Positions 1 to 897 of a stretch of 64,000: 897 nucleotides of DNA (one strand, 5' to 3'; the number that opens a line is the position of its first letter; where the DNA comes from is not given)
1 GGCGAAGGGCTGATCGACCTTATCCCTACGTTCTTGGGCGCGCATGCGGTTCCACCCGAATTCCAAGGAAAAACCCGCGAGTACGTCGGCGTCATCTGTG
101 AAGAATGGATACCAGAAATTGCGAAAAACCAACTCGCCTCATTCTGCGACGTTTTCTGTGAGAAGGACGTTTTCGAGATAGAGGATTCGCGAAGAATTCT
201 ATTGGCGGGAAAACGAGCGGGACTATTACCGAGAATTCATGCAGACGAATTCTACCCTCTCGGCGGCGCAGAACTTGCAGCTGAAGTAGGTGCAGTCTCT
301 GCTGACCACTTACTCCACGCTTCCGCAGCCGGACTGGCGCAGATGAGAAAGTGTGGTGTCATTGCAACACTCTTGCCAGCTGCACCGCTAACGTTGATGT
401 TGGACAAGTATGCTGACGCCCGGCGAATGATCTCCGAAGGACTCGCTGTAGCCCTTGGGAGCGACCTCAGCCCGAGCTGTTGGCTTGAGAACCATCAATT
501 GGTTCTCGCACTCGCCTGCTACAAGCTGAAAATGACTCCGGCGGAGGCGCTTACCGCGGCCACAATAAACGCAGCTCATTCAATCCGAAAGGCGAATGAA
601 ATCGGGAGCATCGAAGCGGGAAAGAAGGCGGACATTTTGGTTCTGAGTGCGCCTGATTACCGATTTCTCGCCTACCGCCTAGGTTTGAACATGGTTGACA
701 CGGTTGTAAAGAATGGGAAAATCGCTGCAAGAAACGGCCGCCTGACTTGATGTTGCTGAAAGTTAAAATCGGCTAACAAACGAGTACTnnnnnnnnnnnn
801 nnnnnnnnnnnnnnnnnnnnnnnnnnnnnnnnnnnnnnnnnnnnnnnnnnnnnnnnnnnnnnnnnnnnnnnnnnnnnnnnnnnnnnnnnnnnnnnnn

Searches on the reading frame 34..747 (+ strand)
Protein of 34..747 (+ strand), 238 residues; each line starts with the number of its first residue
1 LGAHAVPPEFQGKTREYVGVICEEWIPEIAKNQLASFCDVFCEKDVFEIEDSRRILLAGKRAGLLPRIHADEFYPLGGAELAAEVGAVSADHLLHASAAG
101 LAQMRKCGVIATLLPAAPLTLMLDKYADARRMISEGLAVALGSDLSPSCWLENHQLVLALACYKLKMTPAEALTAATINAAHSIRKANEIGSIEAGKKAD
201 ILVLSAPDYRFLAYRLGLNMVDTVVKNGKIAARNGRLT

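Call 37: search_protein_families(library=pfam, proteins=[window:34-747:+], max_evalue=0.0001)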
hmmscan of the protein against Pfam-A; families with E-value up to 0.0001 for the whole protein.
window:34-747:+ (238 aa): 2 families
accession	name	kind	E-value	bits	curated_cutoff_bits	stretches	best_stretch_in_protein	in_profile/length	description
PF01979.26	Amidohydro_1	-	7.4e-15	55.5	25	1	124-230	230-344/345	Amidohydrolase family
PF07969.17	Amidohydro_3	-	1.4e-09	38.4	29.7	1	122-230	352-470/472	Amidohydrolase family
